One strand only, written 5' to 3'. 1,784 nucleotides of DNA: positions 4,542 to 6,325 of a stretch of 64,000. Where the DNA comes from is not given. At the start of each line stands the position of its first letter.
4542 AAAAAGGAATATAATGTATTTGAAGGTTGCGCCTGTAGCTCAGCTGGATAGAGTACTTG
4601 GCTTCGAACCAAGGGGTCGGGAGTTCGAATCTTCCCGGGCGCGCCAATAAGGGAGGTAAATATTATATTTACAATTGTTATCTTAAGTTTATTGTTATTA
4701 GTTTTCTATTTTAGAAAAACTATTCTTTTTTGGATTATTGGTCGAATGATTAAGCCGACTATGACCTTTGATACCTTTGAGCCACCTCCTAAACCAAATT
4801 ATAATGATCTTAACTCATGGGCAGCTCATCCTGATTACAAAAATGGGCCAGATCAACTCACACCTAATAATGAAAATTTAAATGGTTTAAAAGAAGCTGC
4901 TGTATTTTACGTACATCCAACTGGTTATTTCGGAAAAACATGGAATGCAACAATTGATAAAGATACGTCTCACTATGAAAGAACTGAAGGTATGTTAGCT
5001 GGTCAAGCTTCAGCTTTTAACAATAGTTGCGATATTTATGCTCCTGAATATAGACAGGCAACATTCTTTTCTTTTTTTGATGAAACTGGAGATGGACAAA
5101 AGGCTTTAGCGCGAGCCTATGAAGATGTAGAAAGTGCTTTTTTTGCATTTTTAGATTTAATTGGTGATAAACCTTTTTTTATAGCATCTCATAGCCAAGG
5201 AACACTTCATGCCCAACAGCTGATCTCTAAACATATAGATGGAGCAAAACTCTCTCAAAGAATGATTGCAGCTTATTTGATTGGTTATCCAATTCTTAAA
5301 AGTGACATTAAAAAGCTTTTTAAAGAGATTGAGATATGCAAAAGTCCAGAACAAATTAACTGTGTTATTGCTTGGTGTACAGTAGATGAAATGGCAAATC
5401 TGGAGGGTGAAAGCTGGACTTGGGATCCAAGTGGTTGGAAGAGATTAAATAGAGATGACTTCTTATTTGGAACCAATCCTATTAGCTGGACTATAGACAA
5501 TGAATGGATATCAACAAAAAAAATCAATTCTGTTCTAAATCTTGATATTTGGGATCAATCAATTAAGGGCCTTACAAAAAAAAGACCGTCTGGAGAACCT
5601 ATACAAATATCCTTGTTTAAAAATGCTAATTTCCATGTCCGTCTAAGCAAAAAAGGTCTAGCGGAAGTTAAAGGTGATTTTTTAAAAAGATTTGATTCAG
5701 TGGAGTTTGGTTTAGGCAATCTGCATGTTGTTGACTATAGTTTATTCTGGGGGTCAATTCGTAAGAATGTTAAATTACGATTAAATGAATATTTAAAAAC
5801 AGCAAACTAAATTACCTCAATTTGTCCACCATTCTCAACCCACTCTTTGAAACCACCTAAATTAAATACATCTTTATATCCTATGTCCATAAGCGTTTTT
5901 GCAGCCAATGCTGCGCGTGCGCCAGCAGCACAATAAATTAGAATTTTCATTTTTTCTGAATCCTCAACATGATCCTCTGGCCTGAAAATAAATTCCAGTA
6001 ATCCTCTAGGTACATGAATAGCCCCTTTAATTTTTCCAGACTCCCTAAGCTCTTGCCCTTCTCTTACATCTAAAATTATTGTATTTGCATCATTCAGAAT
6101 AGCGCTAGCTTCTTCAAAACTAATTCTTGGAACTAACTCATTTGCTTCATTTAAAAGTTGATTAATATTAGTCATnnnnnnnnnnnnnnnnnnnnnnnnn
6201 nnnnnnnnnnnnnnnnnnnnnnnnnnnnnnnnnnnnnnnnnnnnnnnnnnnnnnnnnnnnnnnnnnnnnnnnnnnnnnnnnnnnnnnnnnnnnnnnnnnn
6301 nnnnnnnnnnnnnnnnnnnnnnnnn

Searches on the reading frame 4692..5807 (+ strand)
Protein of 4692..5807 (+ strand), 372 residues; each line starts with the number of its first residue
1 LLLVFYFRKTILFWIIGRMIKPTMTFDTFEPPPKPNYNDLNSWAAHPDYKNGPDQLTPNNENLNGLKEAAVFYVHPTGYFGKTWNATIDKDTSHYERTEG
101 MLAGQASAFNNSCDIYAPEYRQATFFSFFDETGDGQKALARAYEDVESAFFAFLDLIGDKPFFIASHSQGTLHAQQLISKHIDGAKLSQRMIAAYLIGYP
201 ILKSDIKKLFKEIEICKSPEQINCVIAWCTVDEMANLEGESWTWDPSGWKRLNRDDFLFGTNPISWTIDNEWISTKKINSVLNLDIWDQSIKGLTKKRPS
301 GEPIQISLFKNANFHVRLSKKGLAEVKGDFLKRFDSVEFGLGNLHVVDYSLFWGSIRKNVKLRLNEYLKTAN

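Call 23: search_protein_families(library=pfam, proteins=[window:4692-5807:+], max_evalue=0.01)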
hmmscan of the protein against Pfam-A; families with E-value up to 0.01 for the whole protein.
window:4692-5807:+ (372 aa): 1 family
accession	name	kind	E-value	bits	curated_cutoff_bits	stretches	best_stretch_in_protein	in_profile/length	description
PF11288.14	DUF3089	-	4.1e-53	180.4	23.4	1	69-268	1-206/207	Protein of unknown function (DUF3089)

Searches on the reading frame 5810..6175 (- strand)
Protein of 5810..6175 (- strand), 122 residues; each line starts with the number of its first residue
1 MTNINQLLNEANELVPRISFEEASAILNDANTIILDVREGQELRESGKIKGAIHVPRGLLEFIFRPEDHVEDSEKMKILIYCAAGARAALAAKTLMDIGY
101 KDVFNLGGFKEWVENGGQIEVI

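Call 23: search_protein_families(library=pfam, proteins=[window:5810-6175:-], max_evalue=0.01)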
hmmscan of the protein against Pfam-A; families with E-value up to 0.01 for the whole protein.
window:5810-6175:- (122 aa): 1 family
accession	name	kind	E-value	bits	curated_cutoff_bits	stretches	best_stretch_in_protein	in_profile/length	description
PF00581.25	Rhodanese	-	6e-17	62.4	22.2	1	20-114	2-101/102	Rhodanese-like domain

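Call 35: search_protein_families(library=ncbifam, proteins=[window:5810-6175:-], max_evalue=0.01)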
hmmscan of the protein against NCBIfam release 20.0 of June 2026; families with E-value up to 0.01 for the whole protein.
window:5810-6175:- (122 aa): 16 families
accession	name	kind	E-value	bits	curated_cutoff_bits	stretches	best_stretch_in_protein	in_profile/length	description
NF006444.0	PRK08762.1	equivalog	2.5e-20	72.5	449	1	5-120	4-115/387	molybdopterin-synthase adenylyltransferase MoeB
NF041203.1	rhodanese_LYCAU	equivalog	1.3e-14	53.9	115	1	10-116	15-120/126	rhodanese-related (seleno)protein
NF045521.1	rhoda_near_glyco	subfamily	1.3e-13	51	145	1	3-119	4-115/144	rhodanese homology domain-containing protein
NF001133.1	PRK00142.1-1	equivalog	1.6e-09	37.6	170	1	12-109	102-200/229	oxygen-dependent tRNA uridine(34) hydroxylase TrhO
NF001195.0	PRK00162.1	equivalog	3.6e-08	33.7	102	1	17-115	6-99/108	thiosulfate sulfurtransferase GlpE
NF007627.0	PRK10287.1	equivalog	1.4e-07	31.7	102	1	35-111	24-96/104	thiosulfate sulfurtransferase PspE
TIGR02981.1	phageshock_pspE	exception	8.4e-07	29.2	126.3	1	34-111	21-94/101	thiosulfate sulfurtransferase PspE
NF005902.0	PRK07878.1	equivalog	3.1e-06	26.4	647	1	23-114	294-383/392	adenylyltransferase/sulfurtransferase MoeZ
NF005646.0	PRK07411.1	equivalog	1.1e-05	24.8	633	1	13-114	279-381/390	molybdopterin-synthase adenylyltransferase MoeB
NF045694.1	seleno_TsoB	exception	7.7e-05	21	805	1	28-118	58-155/572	rhodanese/DsbD fusion-like selenoprotein TsoB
NF008750.0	PRK11784.1-2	equivalog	0.00065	18.9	241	0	74-112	86-125/346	tRNA 2-selenouridine(34) synthase MnmH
TIGR04271.1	ThiI_C_thiazole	equivalog_domain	0.001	19.1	70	1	4-103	3-96/101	thiazole biosynthesis protein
NF008752.0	PRK11784.1-4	equivalog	0.0014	17.5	266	0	71-112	86-128/357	tRNA 2-selenouridine(34) synthase MnmH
NF002397.0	PRK01415.1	equivalog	0.0016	18.3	280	1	26-114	122-211/247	hypothetical protein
NF033833.0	rhodan_ChrE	equivalog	0.0049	16.8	120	1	20-115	8-100/108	rhodanese family chromate resistance protein ChrE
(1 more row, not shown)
